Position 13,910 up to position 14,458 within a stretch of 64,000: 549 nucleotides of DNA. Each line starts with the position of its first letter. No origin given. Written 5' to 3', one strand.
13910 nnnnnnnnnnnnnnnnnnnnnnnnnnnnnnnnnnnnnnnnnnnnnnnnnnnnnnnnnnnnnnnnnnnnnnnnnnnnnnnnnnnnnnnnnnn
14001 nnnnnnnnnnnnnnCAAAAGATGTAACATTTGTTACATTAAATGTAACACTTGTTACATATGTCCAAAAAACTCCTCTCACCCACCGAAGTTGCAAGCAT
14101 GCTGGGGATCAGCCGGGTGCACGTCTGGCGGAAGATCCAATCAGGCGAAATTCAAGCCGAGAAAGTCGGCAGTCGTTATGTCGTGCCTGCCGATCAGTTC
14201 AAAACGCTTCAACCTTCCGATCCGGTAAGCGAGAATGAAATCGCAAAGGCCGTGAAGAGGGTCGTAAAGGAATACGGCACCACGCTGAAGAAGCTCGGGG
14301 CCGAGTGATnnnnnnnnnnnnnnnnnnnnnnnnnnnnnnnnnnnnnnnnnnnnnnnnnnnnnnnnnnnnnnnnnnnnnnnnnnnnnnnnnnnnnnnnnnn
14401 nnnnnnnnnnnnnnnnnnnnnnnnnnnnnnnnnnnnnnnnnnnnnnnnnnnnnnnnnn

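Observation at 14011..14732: Low-GC HTH + Doc/Fic toxin-antitoxin module with tandem palindromic operators inserted between two O-antigen-ligase-like genes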

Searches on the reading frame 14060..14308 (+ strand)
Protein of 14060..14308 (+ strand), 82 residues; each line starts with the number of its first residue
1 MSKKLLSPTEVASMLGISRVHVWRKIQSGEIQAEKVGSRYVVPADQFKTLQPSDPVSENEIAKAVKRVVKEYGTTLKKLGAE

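Call 4: search_protein_families(library=pfam, proteins=[window:14060-14308:+], max_evalue=0.1)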
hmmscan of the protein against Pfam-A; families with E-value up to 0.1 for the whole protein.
window:14060-14308:+ (82 aa): 9 families
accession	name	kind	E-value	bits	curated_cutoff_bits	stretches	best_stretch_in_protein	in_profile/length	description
PF12728.13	HTH_17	-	1.7e-09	38.2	27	1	5-47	1-43/51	Helix-turn-helix domain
PF04645.17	DUF603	-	0.0044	17.2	22.6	1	6-60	20-76/181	Protein of unknown function, DUF603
PF02954.25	HTH_8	-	0.005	17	22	1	9-27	22-40/42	Bacterial regulatory protein, Fis family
PF13384.12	HTH_23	-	0.0095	16.2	24.6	1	4-24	16-36/50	Homeodomain-like domain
PF21531.3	Rv2175c_wHTH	-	0.032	14.7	27.1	1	4-45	14-55/57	DNA-binding protein Rv2175c, wHTH domain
PF08279.18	HTH_11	-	0.035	14.4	25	0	3-27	13-37/55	HTH domain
PF13545.12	HTH_Crp_2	-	0.086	13.2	27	0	6-27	23-44/70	Crp-like helix-turn-helix domain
PF23125.1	Xre-MbcA-ParS_M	-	0.089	13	27.8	0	8-47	4-45/51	Antitoxin Xre/MbcA/ParS-like, middle domain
PF05930.18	Phage_AlpA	-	0.092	13.1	21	0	5-30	3-28/51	Prophage CP4-57 regulatory protein (AlpA)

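Call 5: search_protein_families(library=ncbifam, proteins=[window:14060-14308:+], max_evalue=0.1)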
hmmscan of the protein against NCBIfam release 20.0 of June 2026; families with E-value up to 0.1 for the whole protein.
window:14060-14308:+ (82 aa): 5 families
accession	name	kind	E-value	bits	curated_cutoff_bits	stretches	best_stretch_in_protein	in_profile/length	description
TIGR01764.1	excise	domain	1.7e-09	37.9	28.8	1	5-48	1-44/49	excisionase family DNA-binding protein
NF040990.2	MamR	equivalog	4.5e-06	26.9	100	1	3-41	41-79/91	magnetosome protein MamR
NF033518.0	transpos_IS607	equivalog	0.035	13.6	110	1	10-60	2-54/187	IS607 family transposase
TIGR00122.1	birA_repr_reg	equivalog_domain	0.043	13.7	70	1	7-27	15-35/69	biotin operon repressor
NF008848.0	PRK11886.1-3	equivalog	0.069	12.2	362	1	5-33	15-41/319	bifunctional biotin--[acetyl-CoA-carboxylase] ligase/biotin operon repressor BirA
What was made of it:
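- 14060..14308 (+): Antitoxin and putative autorepressor, 82 aa. It has an N-terminal excisionase/MerR-type winged helix (residues about 5-47), a linker (48-57) and a C-terminal amphipathic helix (58-81) with the family motif ...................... PF12728, 1.7e-9, and TIGR01764, 1.7e-9 (calls 4, 5).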

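Call 47: find_homologous_proteins(query=window:14060-14305:+, max_evalue=0.001)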
Query window:14060-14305:+ (82 aa): 11 proteins with E <= 0.001 among 12 candidates.
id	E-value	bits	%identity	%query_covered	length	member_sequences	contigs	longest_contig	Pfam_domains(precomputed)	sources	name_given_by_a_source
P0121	1.6e-44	166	100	100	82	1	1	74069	PF12728.14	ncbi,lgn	-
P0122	4.4e-35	136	83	100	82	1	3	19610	PF12728.14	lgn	-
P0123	5.2e-35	136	82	100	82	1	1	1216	PF12728.14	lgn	-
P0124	1.1e-32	129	77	100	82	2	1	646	PF12728.14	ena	-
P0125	5.4e-28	114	71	100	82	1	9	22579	PF12728.14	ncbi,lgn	-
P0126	1.7e-25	106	66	100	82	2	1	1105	PF12728.14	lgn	-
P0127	2.0e-14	71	52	94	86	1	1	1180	PF12728.14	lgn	-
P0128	5.7e-11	60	44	100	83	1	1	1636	PF12728.14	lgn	-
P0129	5.9e-11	60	49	100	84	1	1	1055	PF12728.14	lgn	-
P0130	8.9e-11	59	50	100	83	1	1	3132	PF12728.14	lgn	-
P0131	3.0e-10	58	42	100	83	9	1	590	PF12728.14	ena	-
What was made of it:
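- Tried and rejected: The word-indexed search found only 11 antitoxin homologues (call 47).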

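Call 54: predict_structure(alignment_id=A5)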
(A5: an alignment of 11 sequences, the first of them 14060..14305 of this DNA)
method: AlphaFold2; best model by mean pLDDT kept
length: 82 residues; sequences in the alignment: 11
mean_pLDDT: 73.8   pTM: 0.47
mean pLDDT of the five models: 73.8, 72.5, 71.8, 69.7, 67.0
residues with pLDDT >= 90: 0; 70-90: 53; 50-70: 27; < 50: 2
segments of 3 or more residues with pLDDT < 50: none
pLDDT, mean of each block of 10 residues (from residue 1): 75 84 85 84 74 56 71 67 50
secondary structure, 60 per line:
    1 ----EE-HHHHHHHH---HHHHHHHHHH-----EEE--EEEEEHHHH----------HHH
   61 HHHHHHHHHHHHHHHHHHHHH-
elements in order: H8-15 H19-28 E34-36 E39-43 H44-47 H58-81
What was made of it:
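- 14060..14308 (+): AF2 model (call 54).
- Model: beta-alpha-alpha-wing, then a low-confidence linker, then helix 58-81 (call 54).
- Tried and rejected: It was redone with an 11-sequence alignment, which gave only moderate confidence (pLDDT 74; call 54).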

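Call 56: search_solved_structures(query=A4, max_evalue=1, show_alignments=2)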
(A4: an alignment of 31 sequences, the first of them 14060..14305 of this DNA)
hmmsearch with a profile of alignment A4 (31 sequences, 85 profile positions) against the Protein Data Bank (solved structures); distinct sequences matched with E-value up to 1: 24.
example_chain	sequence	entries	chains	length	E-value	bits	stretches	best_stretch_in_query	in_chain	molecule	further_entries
8cwy_A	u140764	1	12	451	9.6e-05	26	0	54-82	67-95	T32-15-1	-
8cws_A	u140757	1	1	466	0.00013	25.6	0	54-82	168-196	F4132-2 Chain A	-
4j2n_A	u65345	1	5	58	0.00032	24.3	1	8-51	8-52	Gp37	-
5cwb_A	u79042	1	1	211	0.008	19.8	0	55-83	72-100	Designed helical repeat protein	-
5jls_A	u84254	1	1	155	0.098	16.4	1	3-29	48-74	Adhesin competence repressor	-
5jlu_A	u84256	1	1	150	0.15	15.8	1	3-29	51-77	Adhesin competence repressor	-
1s7o_A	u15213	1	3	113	0.21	15.3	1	7-30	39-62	Hypothetical UPF0122 protein SPy1201/SpyM3_0842/SPs1042/spyM18_1152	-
2dbb_A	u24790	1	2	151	0.28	14.9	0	3-82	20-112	Putative HTH-type transcriptional regulator PH0061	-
6l6v_A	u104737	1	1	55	0.29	14.8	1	4-32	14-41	E3 protein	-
6hlk_A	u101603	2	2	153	0.3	14.8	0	1-30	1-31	Redirecting phage packaging protein C (RppC)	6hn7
5i41_B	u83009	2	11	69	0.36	14.5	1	7-53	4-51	Chromosome-anchoring protein RacA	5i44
6sbs_A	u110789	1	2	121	0.37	14.5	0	5-74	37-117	Regulatory protein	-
3rir_A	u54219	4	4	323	0.38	14.5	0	4-37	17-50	Biotin-[acetyl-CoA-carboxylase] ligase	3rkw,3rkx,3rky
3v7r_A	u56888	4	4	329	0.38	14.5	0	4-37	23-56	Biotin ligase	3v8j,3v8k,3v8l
4dq2_A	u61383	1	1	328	0.38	14.5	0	4-37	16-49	Biotin-[acetyl-CoA-carboxylase] ligase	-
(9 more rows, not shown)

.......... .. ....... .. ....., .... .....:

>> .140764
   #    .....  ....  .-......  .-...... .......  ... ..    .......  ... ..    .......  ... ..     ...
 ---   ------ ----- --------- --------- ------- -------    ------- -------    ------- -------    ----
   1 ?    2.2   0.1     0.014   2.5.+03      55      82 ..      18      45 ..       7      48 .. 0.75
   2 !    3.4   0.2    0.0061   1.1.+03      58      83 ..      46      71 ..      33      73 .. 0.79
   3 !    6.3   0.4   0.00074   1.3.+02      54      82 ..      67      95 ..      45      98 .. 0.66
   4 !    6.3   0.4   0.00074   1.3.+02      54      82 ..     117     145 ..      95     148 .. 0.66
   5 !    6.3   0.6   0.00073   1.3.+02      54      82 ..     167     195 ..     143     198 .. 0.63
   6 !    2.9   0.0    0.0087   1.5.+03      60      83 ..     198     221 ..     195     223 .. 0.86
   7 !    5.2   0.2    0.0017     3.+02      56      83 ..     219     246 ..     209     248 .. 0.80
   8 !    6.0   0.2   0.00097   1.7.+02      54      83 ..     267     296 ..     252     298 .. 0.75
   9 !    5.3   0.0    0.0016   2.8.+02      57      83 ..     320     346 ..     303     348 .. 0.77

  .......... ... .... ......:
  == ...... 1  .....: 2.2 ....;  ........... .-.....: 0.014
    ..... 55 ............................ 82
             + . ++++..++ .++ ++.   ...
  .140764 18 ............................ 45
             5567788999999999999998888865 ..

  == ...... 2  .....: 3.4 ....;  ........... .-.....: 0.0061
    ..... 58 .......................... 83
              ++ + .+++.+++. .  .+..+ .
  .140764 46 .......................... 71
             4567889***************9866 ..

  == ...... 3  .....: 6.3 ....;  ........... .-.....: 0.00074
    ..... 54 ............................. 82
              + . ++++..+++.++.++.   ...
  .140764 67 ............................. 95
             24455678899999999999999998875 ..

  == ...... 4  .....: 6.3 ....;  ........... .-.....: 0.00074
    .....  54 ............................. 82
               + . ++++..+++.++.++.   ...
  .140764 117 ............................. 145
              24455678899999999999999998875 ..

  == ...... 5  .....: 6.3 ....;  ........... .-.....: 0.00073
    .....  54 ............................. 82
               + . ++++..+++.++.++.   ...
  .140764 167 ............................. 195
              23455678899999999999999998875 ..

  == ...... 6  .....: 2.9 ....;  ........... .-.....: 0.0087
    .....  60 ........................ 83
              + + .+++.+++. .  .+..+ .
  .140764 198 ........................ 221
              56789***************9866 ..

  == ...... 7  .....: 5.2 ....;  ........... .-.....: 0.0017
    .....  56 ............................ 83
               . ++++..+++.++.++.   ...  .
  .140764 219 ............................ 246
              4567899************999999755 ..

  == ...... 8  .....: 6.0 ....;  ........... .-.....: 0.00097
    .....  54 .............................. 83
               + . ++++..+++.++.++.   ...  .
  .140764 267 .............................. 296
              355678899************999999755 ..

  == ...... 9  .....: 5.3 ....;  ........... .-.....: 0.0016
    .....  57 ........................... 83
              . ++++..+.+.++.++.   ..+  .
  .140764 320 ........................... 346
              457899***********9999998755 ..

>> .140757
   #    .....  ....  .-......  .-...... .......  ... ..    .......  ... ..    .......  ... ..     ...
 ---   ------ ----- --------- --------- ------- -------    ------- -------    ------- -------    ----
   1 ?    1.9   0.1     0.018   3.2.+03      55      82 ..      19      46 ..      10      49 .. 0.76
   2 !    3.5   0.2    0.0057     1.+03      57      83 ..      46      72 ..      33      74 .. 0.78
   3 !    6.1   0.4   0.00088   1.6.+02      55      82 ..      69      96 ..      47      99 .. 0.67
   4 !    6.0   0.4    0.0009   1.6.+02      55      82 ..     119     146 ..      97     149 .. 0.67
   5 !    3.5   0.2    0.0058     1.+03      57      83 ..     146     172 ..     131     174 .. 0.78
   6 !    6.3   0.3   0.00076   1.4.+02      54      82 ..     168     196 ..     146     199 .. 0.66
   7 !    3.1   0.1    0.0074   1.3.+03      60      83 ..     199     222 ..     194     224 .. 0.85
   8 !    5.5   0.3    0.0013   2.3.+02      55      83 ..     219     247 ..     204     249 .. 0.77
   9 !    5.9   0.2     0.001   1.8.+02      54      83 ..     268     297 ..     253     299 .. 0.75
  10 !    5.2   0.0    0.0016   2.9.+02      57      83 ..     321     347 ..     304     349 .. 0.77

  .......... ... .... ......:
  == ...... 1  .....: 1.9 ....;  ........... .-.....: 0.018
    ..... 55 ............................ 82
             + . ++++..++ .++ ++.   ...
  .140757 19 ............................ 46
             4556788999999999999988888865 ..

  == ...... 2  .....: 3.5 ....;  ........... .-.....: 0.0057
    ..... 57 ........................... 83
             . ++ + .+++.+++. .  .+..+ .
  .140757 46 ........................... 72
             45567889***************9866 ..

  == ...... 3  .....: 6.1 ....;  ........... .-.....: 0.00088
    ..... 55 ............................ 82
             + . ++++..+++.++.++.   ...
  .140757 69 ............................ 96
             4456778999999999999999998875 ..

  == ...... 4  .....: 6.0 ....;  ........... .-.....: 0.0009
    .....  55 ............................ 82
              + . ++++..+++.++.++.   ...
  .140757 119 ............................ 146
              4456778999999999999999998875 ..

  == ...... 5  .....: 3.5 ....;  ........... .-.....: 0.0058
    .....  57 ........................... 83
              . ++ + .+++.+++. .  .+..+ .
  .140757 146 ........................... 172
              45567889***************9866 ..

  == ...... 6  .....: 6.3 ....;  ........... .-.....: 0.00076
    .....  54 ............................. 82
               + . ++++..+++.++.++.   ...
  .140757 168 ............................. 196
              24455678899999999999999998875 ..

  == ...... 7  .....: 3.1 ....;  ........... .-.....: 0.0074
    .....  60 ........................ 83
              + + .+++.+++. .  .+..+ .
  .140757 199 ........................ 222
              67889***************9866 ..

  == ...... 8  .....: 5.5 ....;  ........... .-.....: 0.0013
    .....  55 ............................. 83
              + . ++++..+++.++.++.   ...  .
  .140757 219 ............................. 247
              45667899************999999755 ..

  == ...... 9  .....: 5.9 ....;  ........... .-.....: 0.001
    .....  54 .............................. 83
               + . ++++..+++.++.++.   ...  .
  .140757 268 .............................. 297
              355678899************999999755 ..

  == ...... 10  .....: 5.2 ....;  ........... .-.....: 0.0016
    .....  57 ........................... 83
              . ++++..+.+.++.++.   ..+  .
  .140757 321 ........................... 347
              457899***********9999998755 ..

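Call 57: fold_search(model_id=the predicted structure, library=pdb)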
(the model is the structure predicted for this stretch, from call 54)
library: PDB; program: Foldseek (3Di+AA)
matches with E <= 10: 1258; with E <= 0.001: 0
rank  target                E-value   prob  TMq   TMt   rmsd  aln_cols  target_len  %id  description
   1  6ama_B                9.7e-03  1.00  0.55  0.78   3.1        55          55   24  Structure of S. coelicolor/S. venezuelae BldC-smeA-ssfA complex to 3.09 Angstrom (released 2018-03-28)
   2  6ama_Y                2.0e-02  1.00  0.55  0.76   3.1        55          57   24  Structure of S. coelicolor/S. venezuelae BldC-smeA-ssfA complex to 3.09 Angstrom (released 2018-03-28)
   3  4j2n_A                2.6e-02  1.00  0.52  0.76   2.7        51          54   29  Crystal Structure of mycobacteriophage Pukovnik Xis (released 2013-10-23)
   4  6ama_A                2.8e-02  1.00  0.54  0.78   3.1        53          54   24  Structure of S. coelicolor/S. venezuelae BldC-smeA-ssfA complex to 3.09 Angstrom (released 2018-03-28)
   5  6ama_P                2.8e-02  1.00  0.56  0.78   3.2        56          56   23  Structure of S. coelicolor/S. venezuelae BldC-smeA-ssfA complex to 3.09 Angstrom (released 2018-03-28)
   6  5i44_A                3.0e-02  1.00  0.47  0.56   8.4        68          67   22  Structure of RacA-DNA complex; P21 form (released 2016-05-04)
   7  4j2n_C                3.5e-02  1.00  0.51  0.73   1.5        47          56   30  Crystal Structure of mycobacteriophage Pukovnik Xis (released 2013-10-23)
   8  6ama_H                4.2e-02  1.00  0.54  0.77   3.1        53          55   24  Structure of S. coelicolor/S. venezuelae BldC-smeA-ssfA complex to 3.09 Angstrom (released 2018-03-28)
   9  5i44_I                5.1e-02  0.99  0.47  0.57   7.6        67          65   25  Structure of RacA-DNA complex; P21 form (released 2016-05-04)
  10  6amk_A                5.5e-02  1.00  0.53  0.81   1.2        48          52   25  Structure of Streptomyces venezuelae BldC-whiI opt complex (released 2018-03-28)
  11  6amk_B                5.5e-02  1.00  0.53  0.81   1.3        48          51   25  Structure of Streptomyces venezuelae BldC-whiI opt complex (released 2018-03-28)
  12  5i44_B                8.2e-02  0.99  0.47  0.55   8.4        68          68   24  Structure of RacA-DNA complex; P21 form (released 2016-05-04)
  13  8c7o_A                8.2e-02  0.44  0.27  0.12   5.6        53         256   26  Unliganded transcriptional pleiotropic repressor CodY from Staphylococcus aureus (released 2023-06-28)
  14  5i41                  8.8e-02  0.98  0.47  0.56   7.7        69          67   26  Structure of the apo RacA DNA binding domain (released 2016-05-04)
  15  5i44_G                9.4e-02  0.99  0.49  0.58   7.6        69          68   26  Structure of RacA-DNA complex; P21 form (released 2016-05-04)
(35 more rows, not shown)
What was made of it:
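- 14060..14308 (+): Foldseek hits to BldC, Pukovnik Xis and RacA (call 57).
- On Excisionase / recombination directionality factor (TIGR01764, HTH_17): There are fold matches to Pukovnik Xis 4j2n and to BldC (calls 56, 57).
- Nearest folds are BldC, Xis and RacA (call 57).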

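Call 70: search_protein_families(library=padloc, proteins=[window:14060-14305:+], max_evalue=0.01)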
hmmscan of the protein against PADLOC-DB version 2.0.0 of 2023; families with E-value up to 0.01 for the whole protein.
window:14060-14305:+ (82 aa): 1 family
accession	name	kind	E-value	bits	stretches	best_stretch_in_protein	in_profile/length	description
PDLC04133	mad1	-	0.0029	15.9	1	1-48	1-48/60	mads_1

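Call 71: search_protein_families(library=phrogs, proteins=[window:14060-14305:+], max_evalue=0.001)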
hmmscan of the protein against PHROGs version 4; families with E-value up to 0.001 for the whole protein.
window:14060-14305:+ (82 aa): 2 families
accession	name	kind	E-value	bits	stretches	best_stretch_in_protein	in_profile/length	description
phrog_66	-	integration and excision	1.9e-06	28.8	1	2-63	90-152/412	excisionase and transcriptional regulator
phrog_2907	-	integration and excision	3.9e-06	28.3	1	1-43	2-49/117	excisionase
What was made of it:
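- The best domain and fold matches of the N-terminal domain are excisionases: TIGR01764, PHROG 66/2907 and Pukovnik Xis 4j2n (calls 5, 56, 57, 71).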

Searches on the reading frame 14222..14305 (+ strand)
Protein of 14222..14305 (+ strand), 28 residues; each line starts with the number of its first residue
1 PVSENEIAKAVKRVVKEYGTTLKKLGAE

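Call 73: search_solved_structures(query=window:14222-14305:+, max_evalue=10)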
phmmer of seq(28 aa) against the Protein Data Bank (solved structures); distinct sequences matched with E-value up to 10: 13.
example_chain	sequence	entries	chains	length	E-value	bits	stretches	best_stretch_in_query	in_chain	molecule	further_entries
8cwy_A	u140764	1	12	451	3.6e-16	57.6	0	2-27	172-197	T32-15-1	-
8cws_A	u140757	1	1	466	6e-16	56.9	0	2-27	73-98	F4132-2 Chain A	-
5cwb_A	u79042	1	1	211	1.2e-09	38.6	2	2-27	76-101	Designed helical repeat protein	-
7mwr_B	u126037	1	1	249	2.6e-07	31.9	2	2-27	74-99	LHD101B4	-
6vfi_A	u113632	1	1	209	0.0015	21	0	4-27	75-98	O43_dn18A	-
9drl_A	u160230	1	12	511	0.0034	20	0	2-27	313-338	T33-549_B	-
6w2q_A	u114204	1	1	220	0.21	14.8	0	3-27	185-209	Junction 34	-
9qul_A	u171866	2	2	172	0.98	12.9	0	5-26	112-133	TFD-EH T87E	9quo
6zv9_A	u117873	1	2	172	1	12.8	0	5-26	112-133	TFD-EE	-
9quc_A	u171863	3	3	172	1.1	12.7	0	5-26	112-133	TFD-EH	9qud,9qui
1mp9_A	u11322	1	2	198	1.1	12.7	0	3-26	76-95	TATA-binding protein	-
6wxp_A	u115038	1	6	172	1.2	12.6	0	5-26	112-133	TFD-EE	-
6wxo_A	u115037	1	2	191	1.7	12.1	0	5-26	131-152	TFD-HE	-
